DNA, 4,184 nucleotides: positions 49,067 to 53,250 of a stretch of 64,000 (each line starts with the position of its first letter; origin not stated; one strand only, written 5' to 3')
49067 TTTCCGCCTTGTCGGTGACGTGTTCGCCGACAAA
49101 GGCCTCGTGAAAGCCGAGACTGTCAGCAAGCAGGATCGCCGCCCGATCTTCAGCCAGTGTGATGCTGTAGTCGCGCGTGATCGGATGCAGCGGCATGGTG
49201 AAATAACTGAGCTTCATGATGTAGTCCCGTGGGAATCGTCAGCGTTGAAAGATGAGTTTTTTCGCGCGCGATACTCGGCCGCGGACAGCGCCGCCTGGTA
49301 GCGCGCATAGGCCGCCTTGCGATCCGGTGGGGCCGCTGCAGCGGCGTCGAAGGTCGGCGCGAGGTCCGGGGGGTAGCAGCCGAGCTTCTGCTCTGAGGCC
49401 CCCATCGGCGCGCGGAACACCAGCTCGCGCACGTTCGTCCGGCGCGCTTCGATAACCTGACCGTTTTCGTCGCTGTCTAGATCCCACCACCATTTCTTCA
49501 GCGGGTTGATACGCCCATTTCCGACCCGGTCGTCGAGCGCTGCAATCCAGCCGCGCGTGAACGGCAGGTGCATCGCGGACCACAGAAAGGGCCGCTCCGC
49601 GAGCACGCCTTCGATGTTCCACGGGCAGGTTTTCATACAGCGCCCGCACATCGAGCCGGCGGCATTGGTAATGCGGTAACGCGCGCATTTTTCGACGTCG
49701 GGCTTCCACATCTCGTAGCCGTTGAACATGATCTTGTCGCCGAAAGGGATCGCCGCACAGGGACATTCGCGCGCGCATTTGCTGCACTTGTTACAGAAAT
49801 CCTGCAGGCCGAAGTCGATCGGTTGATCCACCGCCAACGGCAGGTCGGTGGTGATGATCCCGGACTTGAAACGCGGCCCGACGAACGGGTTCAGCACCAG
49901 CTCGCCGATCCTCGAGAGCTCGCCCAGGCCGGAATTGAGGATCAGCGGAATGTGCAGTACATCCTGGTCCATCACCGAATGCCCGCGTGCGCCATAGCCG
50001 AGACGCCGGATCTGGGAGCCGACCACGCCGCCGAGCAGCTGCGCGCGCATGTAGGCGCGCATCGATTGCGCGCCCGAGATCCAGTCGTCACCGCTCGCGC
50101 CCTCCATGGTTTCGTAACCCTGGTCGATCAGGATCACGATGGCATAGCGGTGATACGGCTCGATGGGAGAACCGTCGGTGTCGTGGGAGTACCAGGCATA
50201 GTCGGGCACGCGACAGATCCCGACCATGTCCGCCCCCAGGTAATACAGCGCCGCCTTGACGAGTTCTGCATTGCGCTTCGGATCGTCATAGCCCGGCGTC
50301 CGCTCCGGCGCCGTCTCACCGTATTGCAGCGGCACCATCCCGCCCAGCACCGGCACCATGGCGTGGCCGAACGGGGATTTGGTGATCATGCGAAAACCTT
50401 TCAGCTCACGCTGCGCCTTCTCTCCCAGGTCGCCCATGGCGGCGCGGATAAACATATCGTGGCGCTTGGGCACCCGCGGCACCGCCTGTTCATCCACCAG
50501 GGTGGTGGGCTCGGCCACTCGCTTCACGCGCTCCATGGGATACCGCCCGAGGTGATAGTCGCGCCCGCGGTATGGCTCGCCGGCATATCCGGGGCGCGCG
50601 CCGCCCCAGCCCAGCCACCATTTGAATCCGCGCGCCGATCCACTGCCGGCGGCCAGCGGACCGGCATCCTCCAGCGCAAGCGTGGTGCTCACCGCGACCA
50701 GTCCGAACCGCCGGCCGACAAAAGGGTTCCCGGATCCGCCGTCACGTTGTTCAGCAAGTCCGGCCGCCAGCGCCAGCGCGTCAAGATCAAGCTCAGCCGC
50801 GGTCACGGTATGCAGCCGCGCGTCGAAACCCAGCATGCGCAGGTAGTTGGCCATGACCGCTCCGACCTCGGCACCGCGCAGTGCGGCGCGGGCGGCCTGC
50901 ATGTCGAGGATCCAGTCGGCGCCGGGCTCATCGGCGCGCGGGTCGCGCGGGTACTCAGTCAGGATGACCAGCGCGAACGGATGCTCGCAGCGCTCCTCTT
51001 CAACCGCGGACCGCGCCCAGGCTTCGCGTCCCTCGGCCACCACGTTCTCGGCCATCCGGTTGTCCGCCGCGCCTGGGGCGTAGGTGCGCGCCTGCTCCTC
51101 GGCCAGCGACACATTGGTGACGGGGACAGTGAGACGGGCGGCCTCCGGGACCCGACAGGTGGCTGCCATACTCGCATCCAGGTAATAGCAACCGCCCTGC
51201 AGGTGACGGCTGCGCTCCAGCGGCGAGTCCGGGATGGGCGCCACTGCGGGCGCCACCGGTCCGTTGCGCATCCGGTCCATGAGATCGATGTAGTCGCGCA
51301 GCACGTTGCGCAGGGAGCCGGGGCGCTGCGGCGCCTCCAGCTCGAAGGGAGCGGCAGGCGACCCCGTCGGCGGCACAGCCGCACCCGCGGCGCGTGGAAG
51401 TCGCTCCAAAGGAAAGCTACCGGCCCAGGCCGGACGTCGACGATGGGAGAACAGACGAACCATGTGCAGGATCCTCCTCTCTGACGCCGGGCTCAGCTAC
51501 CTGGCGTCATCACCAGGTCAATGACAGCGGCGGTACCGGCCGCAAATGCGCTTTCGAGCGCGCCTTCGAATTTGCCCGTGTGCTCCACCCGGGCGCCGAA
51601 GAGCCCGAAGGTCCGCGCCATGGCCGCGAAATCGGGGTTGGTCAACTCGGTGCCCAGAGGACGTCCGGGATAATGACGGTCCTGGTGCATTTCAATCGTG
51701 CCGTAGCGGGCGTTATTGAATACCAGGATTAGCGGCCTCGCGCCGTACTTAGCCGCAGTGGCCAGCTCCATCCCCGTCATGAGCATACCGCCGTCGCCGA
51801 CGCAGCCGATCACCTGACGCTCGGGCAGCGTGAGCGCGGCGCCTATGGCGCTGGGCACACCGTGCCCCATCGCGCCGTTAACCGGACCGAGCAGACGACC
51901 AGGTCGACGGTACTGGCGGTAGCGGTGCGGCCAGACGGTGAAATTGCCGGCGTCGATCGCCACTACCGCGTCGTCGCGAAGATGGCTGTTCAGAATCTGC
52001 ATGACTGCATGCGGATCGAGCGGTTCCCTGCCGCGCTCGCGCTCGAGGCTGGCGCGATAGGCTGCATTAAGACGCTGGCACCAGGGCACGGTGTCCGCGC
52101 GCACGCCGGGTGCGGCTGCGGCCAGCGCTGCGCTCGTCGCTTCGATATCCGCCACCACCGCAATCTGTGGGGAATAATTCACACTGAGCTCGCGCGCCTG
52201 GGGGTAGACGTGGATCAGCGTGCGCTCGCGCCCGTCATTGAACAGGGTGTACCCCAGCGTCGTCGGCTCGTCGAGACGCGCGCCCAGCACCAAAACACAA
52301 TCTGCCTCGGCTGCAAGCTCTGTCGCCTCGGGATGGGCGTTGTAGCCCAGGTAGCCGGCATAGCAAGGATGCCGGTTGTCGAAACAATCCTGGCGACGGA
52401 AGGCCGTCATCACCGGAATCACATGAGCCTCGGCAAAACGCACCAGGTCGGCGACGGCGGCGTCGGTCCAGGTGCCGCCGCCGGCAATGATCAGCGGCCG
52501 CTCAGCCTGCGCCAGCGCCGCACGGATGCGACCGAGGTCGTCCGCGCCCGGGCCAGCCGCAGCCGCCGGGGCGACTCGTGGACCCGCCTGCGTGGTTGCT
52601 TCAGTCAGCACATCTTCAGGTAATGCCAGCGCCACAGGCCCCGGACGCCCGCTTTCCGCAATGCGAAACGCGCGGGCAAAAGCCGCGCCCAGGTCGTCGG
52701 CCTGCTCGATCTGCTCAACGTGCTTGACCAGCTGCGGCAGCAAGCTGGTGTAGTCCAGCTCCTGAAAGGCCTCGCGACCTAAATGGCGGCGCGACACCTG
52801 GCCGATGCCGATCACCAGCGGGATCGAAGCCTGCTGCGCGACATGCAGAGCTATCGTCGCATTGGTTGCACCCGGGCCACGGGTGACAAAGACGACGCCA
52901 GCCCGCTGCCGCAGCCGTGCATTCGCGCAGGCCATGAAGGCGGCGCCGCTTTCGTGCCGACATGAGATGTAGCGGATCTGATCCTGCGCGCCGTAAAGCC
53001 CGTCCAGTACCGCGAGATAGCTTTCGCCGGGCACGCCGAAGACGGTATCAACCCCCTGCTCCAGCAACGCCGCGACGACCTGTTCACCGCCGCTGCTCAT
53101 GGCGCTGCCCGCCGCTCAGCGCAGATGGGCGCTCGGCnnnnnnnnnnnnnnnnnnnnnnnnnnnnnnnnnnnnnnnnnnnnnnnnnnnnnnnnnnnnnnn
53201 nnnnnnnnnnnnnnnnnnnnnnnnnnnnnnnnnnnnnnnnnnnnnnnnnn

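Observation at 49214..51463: Cytoplasmic 'catabolic' reductive dehalogenase homolog (NpRdhA/BhbA-like) in an aerobic-type degradation cluster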

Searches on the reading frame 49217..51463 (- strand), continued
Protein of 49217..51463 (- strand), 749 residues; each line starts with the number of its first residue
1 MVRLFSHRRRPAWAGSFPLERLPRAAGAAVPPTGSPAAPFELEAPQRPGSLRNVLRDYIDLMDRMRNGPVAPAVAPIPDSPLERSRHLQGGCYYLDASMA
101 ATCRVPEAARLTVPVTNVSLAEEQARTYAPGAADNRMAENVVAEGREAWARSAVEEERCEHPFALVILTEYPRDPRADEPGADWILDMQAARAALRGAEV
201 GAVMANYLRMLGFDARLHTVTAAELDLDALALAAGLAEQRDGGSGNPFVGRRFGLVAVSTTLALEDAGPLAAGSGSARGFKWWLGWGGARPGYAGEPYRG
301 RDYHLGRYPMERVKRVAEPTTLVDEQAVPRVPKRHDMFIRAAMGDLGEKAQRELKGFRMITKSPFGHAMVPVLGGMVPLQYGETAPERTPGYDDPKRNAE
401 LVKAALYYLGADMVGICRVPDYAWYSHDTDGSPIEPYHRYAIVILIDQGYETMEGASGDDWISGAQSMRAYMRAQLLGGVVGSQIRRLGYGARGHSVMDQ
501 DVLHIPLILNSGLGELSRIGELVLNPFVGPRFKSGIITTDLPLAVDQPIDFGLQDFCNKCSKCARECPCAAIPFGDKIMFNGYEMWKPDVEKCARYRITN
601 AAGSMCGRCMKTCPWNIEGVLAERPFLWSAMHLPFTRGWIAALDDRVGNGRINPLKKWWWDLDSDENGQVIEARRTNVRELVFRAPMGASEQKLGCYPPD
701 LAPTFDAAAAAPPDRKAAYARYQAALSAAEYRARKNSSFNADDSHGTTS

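Call 64: fold_search(model_id=the predicted structure, library=pdb)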
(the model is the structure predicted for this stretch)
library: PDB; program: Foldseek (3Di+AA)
matches with E <= 10: 187; with E <= 0.001: 46
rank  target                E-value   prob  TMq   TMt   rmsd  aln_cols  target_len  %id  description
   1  6zxu_B                3.5e-94  1.00  0.84  0.91   4.6       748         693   45  Catabolic reductive dehalogenase NpRdhA, N-terminally tagged. (released 2020-09-16)
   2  6zxx_A                4.1e-94  1.00  0.84  0.90   4.0       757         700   45  Catabolic reductive dehalogenase NpRdhA, N-terminally tagged. (released 2020-09-16)
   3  6zxx_B                1.0e-93  1.00  0.84  0.90   4.1       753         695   45  Catabolic reductive dehalogenase NpRdhA, N-terminally tagged. (released 2020-09-16)
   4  6zxu_A                1.8e-93  1.00  0.84  0.90   4.4       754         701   45  Catabolic reductive dehalogenase NpRdhA, N-terminally tagged. (released 2020-09-16)
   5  6zy0_A                4.4e-93  1.00  0.85  0.90   4.5       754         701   45  Catabolic reductive dehalogenase NpRdhA, N-terminally tagged, K488Q variant (released 2020-09-16)
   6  6zy1_B                1.0e-92  1.00  0.85  0.91   4.5       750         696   46  Catabolic reductive dehalogenase NpRdhA, N-terminally tagged in complex with 3-bromo-4-hydroxybenzoic acid (released 2020-09-16)
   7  6zy1_C                1.0e-92  1.00  0.84  0.90   4.1       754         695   45  Catabolic reductive dehalogenase NpRdhA, N-terminally tagged in complex with 3-bromo-4-hydroxybenzoic acid (released 2020-09-16)
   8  6zxx_C                1.2e-92  1.00  0.85  0.91   3.8       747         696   45  Catabolic reductive dehalogenase NpRdhA, N-terminally tagged. (released 2020-09-16)
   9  6zxu_C                3.0e-92  1.00  0.84  0.91   3.9       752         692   45  Catabolic reductive dehalogenase NpRdhA, N-terminally tagged. (released 2020-09-16)
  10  6zy0_B                1.0e-91  1.00  0.84  0.91   4.5       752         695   46  Catabolic reductive dehalogenase NpRdhA, N-terminally tagged, K488Q variant (released 2020-09-16)
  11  4ras_A                1.1e-91  1.00  0.85  0.91   4.5       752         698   45  Reductive dehalogenase structure suggests a mechanism for B12-dependent dehalogenation (released 2014-10-15)
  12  6zy0_C                1.2e-91  1.00  0.84  0.90   4.0       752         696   45  Catabolic reductive dehalogenase NpRdhA, N-terminally tagged, K488Q variant (released 2020-09-16)
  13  4ras_B                1.3e-90  1.00  0.84  0.91   4.6       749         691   45  Reductive dehalogenase structure suggests a mechanism for B12-dependent dehalogenation (released 2014-10-15)
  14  4ras_C                1.3e-89  1.00  0.84  0.91   4.2       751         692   45  Reductive dehalogenase structure suggests a mechanism for B12-dependent dehalogenation (released 2014-10-15)
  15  4ur3_A                4.4e-20  1.00  0.35  0.54  10.1       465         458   22  Crystal structure of the PCE reductive dehalogenase from S. multivorans P2(1) crystal form (released 2014-10-15)
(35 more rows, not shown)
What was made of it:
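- On Catabolic (NpRdhA/BhbA-type) reductive dehalogenase: Foldseek TM is 0.90-0.91 (call 64).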

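Call 75: search_protein_families(library=pfam, alignment_id=A3, max_evalue=0.00001)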
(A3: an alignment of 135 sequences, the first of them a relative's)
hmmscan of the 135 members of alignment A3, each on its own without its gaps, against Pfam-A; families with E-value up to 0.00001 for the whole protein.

A. member 1, L001:8904-9986:- (360 aa): 2 families
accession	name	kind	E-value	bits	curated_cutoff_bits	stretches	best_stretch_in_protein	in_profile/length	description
PF03466.25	LysR_substrate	-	1.4e-23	83.8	28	1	153-346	2-208/209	LysR substrate binding domain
PF00126.33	HTH_1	-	2.1e-12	47.2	26.6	1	69-128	1-60/60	Bacterial regulatory helix-turn-helix protein, lysR family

B. families by the number of members that match (of 135 scanned): 106 families (the first 25 are shown)
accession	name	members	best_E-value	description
PF11794.13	HpaB_N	7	2.5e-83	4-hydroxyphenylacetate 3-hydroxylase N terminal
PF03241.18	HpaB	7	2.3e-61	4-hydroxyphenylacetate 3-hydroxylase C terminal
PF00884.28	Sulfatase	6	1.6e-43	Sulfatase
PF01323.26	DSBA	6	1.1e-34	DSBA-like thioredoxin domain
PF07969.17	Amidohydro_3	6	7.9e-32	Amidohydrolase family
PF16347.10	SGSH_C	6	3.5e-17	N-sulphoglucosamine sulphohydrolase, C-terminal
PF01663.27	Phosphodiest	6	2.3e-13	Type I phosphodiesterase / nucleotide pyrophosphatase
PF01042.26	Ribonuc_L-PSP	5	3.6e-26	Endoribonuclease L-PSP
PF07859.19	Abhydrolase_3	4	1.7e-39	alpha/beta hydrolase fold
PF20434.5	BD-FAE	4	2.8e-13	BD-FAE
PF01494.25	FAD_binding_3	3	4e-101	FAD binding domain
PF13454.12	NAD_binding_9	3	3.4e-28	FAD-NAD(P)-binding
PF00561.26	Abhydrolase_1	2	1.2e-28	alpha/beta hydrolase fold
PF09130.16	DUF1932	2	7.2e-15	Domain of unknown function (DUF1932)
PF01979.26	Amidohydro_1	2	5.4e-13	Amidohydrolase family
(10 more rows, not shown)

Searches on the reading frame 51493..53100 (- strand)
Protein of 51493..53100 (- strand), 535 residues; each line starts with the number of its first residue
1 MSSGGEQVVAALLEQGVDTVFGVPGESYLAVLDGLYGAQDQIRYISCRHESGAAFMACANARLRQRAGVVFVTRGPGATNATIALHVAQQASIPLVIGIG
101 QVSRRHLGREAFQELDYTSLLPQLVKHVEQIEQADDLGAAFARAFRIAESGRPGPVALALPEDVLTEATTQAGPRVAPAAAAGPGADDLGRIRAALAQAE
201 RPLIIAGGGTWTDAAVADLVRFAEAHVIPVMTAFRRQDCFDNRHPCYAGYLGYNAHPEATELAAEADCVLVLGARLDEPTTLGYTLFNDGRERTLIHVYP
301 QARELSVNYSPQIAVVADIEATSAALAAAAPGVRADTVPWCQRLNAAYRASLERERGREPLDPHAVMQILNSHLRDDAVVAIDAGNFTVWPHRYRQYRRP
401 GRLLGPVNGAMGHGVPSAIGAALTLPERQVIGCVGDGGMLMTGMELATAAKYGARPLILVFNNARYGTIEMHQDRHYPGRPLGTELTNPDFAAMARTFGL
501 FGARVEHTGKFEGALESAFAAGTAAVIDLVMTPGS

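Call 7: search_protein_families(library=pfam, proteins=[window:51493-53100:-], max_evalue=0.00001)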
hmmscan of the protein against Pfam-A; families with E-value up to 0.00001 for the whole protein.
window:51493-53100:- (535 aa): 3 families
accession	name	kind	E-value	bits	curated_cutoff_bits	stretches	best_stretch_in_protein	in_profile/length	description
PF02775.26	TPP_enzyme_C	-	9.8e-38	129.8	21.9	1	383-528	1-150/151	Thiamine pyrophosphate enzyme, C-terminal TPP binding domain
PF00205.28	TPP_enzyme_M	-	1.7e-34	118.9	30.4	1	192-326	4-137/137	Thiamine pyrophosphate enzyme, central domain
PF02776.23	TPP_enzyme_N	-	4.4e-34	117.2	26.8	1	4-119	3-118/119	Thiamine pyrophosphate enzyme, N-terminal TPP binding domain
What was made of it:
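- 51493..53100 (-): ThDP-dependent enzyme of the acetolactate-synthase-like superfamily, 29 nt upstream of rdhA. Three TPP domains (call 7).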

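Call 16: search_protein_families(library=ncbifam, proteins=[window:51493-53100:-], max_evalue=0.00001)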
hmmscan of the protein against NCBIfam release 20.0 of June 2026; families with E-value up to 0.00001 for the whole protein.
window:51493-53100:- (535 aa): 54 families (the best 25 are shown)
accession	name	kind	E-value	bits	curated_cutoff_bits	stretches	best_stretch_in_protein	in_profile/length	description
NF006052.0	PRK08199.1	subfamily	3.7e-192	639.5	539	1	3-533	9-539/559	thiamine pyrophosphate protein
TIGR00118.1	acolac_lg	equivalog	1.3e-102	344.1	538.35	1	3-531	2-534/557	biosynthetic-type acetolactate synthase large subunit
NF006187.0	PRK08322.1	equivalog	1.8e-97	327.1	509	1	5-530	5-527/548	acetolactate synthase large subunit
NF006524.0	PRK08978.1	equivalog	4.6e-95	318.9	738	1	3-529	2-522/548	acetolactate synthase 2 catalytic subunit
NF004919.0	PRK06276.1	equivalog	1.5e-90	304.2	866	1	3-533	2-540/582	acetolactate synthase large subunit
NF006378.0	PRK08617.1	equivalog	1.1e-88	298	510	1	3-529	9-536/556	acetolactate synthase AlsS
NF006122.0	PRK08266.1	subfamily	1.2e-87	294.6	571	1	3-531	5-524/543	hypothetical protein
NF005651.0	PRK07418.1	subfamily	3.2e-85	286.6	942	1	3-532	20-560/617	acetolactate synthase large subunit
NF004710.0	PRK06048.1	equivalog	7.8e-85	285.4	976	1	4-531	10-537/561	acetolactate synthase large subunit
NF005712.0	PRK07524.1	subfamily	1.2e-84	284.7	500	1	2-529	3-527/536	5-guanidino-2-oxopentanoate decarboxylase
NF006016.1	PRK08155.1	equivalog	2.2e-84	283.9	870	1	4-529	5-530/554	acetolactate synthase large subunit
NF005860.0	PRK07789.1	equivalog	3.5e-80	270.1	881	1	3-530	35-577/615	acetolactate synthase large subunit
NF005058.0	PRK06466.1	equivalog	2.1e-79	267.5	951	1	2-526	4-541/574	acetolactate synthase 3 large subunit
NF005824.0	PRK07710.1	equivalog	3.2e-79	266.8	976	1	3-530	18-547/573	acetolactate synthase large subunit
NF005584.0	PRK07282.1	equivalog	2.3e-78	264.1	970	1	3-506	11-516/566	acetolactate synthase large subunit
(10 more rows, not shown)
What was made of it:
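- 51493..53100 (-): NF006052 scores 640 bits against a cutoff of 539 (call 16).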

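Call 32: search_solved_structures(query=window:51493-53100:-, max_evalue=1e-30)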
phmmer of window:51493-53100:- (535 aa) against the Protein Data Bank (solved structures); distinct sequences matched with E-value up to 1e-30: 113 (the best 60 are shown).
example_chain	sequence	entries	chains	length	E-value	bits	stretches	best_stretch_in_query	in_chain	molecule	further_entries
6lpi_A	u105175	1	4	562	1.5e-65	224.9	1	3-505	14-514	Acetolactate synthase isozyme 1 large subunit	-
9zgl_A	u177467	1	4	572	5.3e-64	219.8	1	3-529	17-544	Ancestral acetolactate synthase, catabolic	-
6wo1_A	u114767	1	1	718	5.9e-63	216.4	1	3-505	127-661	Acetohydroxyacid synthase catalytic subunit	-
8xod_A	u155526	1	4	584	1.3e-62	215.3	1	8-530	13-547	BbmA-G484F complex with CBOA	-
8x3x_A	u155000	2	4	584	2.2e-62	214.5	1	8-530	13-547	BbmA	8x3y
5d6r_B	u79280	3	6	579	6.9e-60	206.2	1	3-527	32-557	Acetolactate synthase, catabolic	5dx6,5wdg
1ozf_A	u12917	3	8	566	7e-60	206.2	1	3-527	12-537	Acetolactate synthase, catabolic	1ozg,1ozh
4rjj_A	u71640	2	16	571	8.6e-59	202.6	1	3-529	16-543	Acetolactate synthase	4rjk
13bb_A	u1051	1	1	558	8.7e-59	202.6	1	5-533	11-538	acetolactate synthase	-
4rji_A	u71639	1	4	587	9.5e-59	202.5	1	3-529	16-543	Acetolactate synthase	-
24pi_A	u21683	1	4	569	7.7e-58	199.5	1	3-527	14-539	Ancestral acetolactate synthase, catabolic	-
6dek_A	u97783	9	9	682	1.1e-57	199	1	3-522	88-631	Acetolactate synthase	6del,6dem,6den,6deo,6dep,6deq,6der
1jsc_A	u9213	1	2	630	6.9e-57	196.3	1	4-517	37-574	ACETOHYDROXY-ACID SYNTHASE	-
6u9d_A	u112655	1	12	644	7.5e-57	196.2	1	4-517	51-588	Acetolactate synthase catalytic subunit, mitochondrial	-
1n0h_A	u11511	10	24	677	8.9e-57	196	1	4-517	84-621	Acetolactate synthase | Acetolactate synthase, mitochondrial | Acetolactate synthase catalytic subunit, mitochondrial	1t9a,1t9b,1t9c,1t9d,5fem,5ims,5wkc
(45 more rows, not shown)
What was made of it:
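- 51493..53100 (-): PDB relatives in call 32.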
